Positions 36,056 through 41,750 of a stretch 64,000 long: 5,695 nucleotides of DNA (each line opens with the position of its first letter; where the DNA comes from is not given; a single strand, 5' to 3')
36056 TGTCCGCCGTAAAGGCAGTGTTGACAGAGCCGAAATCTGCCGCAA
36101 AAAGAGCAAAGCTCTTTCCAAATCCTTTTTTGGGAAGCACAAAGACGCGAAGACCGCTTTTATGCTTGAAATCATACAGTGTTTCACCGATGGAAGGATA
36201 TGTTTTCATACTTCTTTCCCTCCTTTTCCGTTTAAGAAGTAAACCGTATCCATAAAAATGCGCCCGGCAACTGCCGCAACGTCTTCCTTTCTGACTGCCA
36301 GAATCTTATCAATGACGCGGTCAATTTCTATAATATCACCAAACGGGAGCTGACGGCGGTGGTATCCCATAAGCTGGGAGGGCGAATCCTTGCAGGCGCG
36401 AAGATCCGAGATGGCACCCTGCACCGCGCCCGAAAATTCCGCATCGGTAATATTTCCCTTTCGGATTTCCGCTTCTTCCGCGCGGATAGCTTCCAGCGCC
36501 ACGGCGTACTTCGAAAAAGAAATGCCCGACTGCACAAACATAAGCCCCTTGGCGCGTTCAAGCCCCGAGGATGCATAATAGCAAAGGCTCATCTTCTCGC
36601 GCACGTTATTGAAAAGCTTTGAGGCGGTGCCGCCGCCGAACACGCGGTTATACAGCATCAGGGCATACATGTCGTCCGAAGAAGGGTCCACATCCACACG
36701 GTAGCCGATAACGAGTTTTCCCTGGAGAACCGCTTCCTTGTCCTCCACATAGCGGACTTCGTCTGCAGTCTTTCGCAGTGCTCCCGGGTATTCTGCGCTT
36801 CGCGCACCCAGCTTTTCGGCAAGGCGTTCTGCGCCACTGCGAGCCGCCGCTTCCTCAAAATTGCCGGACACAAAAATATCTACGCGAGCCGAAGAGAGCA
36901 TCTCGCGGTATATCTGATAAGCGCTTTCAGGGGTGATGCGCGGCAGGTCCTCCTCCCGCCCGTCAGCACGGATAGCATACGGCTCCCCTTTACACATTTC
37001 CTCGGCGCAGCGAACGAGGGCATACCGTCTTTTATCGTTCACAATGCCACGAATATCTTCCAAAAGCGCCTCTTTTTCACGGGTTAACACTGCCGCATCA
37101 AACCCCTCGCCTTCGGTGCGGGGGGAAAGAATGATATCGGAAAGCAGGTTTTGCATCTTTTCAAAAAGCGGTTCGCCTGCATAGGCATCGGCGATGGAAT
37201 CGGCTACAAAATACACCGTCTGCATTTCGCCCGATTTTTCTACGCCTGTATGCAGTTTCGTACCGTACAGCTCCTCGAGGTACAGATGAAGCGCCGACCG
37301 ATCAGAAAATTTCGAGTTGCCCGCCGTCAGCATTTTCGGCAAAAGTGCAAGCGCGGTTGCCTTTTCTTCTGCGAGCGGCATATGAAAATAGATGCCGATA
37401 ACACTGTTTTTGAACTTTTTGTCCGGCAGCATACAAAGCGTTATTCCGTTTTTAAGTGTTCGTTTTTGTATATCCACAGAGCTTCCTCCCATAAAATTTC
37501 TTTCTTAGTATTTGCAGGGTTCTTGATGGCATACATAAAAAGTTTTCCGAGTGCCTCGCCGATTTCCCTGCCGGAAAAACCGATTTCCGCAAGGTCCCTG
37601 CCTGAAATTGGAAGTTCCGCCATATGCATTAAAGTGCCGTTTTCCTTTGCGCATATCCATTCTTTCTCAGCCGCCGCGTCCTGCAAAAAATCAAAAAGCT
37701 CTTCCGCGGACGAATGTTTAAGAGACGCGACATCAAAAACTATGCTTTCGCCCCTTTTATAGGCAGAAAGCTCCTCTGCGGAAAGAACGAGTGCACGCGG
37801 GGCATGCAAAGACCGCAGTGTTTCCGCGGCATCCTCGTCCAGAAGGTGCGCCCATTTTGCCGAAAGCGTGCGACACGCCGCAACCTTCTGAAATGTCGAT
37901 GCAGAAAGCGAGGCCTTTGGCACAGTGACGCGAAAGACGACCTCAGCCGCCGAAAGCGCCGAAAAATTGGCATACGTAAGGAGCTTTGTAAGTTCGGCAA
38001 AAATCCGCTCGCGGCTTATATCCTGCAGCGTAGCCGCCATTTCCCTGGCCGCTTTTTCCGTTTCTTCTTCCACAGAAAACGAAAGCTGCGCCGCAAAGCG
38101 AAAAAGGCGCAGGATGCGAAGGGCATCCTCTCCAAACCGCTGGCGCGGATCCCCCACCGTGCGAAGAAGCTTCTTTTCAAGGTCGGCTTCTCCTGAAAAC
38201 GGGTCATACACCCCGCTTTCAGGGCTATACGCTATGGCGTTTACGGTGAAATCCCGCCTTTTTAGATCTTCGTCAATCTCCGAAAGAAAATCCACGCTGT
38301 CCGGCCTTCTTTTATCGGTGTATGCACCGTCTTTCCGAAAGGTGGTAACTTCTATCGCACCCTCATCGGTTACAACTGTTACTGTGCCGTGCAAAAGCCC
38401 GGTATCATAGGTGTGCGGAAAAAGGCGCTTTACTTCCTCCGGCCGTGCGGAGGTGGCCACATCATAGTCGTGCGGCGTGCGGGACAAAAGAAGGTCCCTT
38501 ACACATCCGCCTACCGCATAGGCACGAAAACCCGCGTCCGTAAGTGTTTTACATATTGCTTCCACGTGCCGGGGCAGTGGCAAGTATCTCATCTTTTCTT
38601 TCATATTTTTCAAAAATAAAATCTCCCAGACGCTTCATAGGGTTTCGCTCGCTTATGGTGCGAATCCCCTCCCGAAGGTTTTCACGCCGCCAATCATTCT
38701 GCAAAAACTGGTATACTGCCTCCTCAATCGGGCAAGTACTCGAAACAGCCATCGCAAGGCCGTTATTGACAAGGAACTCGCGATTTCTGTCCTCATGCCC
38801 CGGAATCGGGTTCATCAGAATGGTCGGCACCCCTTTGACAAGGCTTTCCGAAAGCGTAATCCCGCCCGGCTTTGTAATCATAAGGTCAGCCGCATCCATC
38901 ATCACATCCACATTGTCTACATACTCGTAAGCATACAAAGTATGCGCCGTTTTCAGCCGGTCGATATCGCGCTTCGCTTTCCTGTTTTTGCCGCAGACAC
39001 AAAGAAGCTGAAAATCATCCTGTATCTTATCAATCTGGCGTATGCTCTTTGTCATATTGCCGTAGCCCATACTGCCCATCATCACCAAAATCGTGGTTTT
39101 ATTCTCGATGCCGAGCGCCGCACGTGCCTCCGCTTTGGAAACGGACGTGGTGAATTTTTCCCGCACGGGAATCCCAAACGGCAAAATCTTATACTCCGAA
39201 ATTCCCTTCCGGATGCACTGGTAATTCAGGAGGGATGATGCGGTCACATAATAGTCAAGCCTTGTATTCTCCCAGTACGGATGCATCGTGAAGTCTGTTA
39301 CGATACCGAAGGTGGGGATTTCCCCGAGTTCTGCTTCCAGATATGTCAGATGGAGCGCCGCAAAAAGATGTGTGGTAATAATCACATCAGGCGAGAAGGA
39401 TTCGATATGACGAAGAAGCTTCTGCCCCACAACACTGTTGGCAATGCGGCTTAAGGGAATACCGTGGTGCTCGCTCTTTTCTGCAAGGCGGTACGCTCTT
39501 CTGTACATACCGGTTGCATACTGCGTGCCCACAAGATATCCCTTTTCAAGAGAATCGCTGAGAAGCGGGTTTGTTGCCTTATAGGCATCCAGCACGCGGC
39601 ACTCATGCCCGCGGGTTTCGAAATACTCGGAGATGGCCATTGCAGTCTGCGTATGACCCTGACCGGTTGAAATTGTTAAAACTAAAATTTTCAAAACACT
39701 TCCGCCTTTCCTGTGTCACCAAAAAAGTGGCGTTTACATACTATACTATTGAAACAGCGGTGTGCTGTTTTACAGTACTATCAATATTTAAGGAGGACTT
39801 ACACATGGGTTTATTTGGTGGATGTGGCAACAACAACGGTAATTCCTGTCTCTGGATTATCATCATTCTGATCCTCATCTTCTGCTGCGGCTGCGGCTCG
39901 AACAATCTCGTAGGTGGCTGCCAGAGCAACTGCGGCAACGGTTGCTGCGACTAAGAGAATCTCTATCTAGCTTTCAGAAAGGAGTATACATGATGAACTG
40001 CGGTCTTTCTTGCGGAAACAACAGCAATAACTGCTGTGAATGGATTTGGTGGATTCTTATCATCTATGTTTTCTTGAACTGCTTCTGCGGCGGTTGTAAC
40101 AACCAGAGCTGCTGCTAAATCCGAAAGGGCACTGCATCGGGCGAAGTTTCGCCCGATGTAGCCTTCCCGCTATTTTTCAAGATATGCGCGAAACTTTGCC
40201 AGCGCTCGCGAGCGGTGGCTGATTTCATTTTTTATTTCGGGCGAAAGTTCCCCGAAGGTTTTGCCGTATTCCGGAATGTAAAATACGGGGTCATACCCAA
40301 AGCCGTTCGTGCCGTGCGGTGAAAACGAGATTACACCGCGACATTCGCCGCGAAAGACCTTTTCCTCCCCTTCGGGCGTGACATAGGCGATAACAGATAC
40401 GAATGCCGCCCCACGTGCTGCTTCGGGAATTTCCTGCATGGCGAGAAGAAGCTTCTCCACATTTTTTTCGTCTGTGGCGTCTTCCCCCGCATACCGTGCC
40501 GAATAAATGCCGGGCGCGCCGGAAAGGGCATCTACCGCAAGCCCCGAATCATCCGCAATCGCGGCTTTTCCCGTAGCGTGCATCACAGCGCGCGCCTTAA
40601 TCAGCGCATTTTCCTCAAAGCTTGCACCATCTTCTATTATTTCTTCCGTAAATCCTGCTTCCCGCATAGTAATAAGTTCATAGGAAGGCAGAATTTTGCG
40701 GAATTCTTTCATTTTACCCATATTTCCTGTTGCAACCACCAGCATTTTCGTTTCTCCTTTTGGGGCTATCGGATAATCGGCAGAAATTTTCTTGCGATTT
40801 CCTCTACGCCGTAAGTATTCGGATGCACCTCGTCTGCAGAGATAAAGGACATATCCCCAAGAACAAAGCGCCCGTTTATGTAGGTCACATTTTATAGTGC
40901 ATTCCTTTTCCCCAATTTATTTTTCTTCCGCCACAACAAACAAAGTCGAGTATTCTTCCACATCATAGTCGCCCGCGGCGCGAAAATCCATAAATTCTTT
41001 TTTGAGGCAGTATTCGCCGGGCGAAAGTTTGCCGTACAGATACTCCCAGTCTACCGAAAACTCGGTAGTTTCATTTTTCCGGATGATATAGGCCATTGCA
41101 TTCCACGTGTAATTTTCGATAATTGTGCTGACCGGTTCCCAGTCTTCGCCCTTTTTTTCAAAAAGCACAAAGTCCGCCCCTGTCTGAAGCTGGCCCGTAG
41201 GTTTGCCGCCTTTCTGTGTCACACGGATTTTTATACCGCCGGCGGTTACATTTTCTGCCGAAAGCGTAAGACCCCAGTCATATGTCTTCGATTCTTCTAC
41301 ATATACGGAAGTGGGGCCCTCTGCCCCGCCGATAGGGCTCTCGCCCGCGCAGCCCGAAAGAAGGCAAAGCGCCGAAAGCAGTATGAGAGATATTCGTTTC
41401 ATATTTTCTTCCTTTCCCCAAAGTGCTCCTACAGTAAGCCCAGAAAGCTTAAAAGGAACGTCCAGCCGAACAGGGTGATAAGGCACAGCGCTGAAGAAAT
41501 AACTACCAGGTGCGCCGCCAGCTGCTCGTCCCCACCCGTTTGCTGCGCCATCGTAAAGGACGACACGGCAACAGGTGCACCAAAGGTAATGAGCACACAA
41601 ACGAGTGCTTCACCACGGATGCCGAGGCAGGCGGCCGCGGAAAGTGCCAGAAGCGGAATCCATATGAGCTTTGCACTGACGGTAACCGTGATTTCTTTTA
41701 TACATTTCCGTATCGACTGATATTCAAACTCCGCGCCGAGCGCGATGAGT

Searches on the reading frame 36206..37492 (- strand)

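Call 67: search_protein_families(library=pfam, proteins=[window:36206-37492:-], max_evalue=0.00001)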
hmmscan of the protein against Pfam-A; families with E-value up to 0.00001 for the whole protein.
window:36206-37492:- (428 aa): 1 family
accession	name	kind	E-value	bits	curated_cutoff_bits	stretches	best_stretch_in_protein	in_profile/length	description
PF05193.26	Peptidase_M16_C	-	4.7e-23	82.4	23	1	186-358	2-179/181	Peptidase M16 inactive domain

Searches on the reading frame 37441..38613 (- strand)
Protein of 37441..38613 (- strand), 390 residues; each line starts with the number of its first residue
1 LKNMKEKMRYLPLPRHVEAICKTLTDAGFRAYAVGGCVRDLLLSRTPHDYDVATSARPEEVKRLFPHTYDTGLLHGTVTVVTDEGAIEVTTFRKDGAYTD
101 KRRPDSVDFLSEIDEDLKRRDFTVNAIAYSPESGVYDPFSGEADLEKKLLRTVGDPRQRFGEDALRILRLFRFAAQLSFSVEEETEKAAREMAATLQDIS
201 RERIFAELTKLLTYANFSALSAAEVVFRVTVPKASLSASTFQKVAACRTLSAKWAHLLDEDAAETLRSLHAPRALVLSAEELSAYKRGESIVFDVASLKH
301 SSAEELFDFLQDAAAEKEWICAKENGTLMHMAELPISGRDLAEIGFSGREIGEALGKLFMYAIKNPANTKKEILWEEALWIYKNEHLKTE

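Call 67: search_protein_families(library=pfam, proteins=[window:37441-38613:-], max_evalue=0.00001)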
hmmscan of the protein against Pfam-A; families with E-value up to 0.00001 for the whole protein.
window:37441-38613:- (390 aa): 2 families
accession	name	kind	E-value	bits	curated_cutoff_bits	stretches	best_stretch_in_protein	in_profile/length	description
PF01743.26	PolyA_pol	-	6.7e-37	127.1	23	1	31-151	1-126/126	Poly A polymerase head domain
PF12627.12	PolyA_pol_RNAbd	-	6.8e-11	42.2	22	1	179-218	2-41/64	Probable RNA and SrmB- binding site of polymerase A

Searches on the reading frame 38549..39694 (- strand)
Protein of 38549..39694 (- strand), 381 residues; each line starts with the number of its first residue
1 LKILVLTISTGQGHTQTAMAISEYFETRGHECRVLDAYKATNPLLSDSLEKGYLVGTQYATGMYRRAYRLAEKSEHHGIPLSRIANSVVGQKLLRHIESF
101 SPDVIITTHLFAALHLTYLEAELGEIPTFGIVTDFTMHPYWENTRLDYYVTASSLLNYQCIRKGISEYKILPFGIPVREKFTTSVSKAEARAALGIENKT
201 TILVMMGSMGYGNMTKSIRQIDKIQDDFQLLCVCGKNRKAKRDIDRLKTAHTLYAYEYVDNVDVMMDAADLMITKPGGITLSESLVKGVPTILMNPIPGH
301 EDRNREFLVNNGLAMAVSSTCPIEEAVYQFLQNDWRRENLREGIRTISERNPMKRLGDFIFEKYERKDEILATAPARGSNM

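Call 67: search_protein_families(library=pfam, proteins=[window:38549-39694:-], max_evalue=0.00001)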
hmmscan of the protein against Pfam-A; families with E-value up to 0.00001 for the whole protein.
window:38549-39694:- (381 aa): 3 families
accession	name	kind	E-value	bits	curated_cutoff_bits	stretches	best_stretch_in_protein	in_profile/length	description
PF06925.17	MGDG_synth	-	1.2e-29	104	25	1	14-177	1-169/169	Monogalactosyldiacylglycerol (MGDG) synthase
PF04101.22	Glyco_tran_28_C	-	2.5e-14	54.1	22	1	201-332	1-142/166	Glycosyltransferase family 28 C-terminal domain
PF00534.26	Glycos_transf_1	-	1.6e-09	38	26.4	1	187-343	2-168/172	Glycosyl transferases group 1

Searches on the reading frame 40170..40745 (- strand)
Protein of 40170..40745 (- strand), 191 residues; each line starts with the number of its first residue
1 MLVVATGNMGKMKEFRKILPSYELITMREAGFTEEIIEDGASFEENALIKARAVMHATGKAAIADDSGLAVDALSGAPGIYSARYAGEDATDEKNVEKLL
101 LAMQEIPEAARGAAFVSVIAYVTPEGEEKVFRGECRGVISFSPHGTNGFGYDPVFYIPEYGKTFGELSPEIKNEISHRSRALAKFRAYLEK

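Call 67: search_protein_families(library=pfam, proteins=[window:40170-40745:-], max_evalue=0.00001)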
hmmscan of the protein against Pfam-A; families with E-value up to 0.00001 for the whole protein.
window:40170-40745:- (191 aa): 1 family
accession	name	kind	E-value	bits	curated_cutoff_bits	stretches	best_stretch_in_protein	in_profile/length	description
PF01725.21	Ham1p_like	-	5.9e-68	228.9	22.5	1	2-187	1-185/186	Ham1 family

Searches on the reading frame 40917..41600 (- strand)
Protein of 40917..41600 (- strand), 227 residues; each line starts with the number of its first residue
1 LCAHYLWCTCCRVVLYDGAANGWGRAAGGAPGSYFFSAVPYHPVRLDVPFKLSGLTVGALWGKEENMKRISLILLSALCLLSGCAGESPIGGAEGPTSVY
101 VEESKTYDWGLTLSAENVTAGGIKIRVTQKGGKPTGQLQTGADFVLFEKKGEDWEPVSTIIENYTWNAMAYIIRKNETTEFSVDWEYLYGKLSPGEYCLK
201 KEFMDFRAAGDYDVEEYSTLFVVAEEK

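Call 67: search_protein_families(library=pfam, proteins=[window:40917-41600:-], max_evalue=0.00001)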
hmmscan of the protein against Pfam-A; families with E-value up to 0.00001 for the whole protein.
window:40917-41600:- (227 aa): 1 family
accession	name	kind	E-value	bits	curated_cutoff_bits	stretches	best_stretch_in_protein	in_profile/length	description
PF20251.4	Big_14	-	1.2e-15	57.7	27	1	111-208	7-95/104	Bacterial Ig-like domain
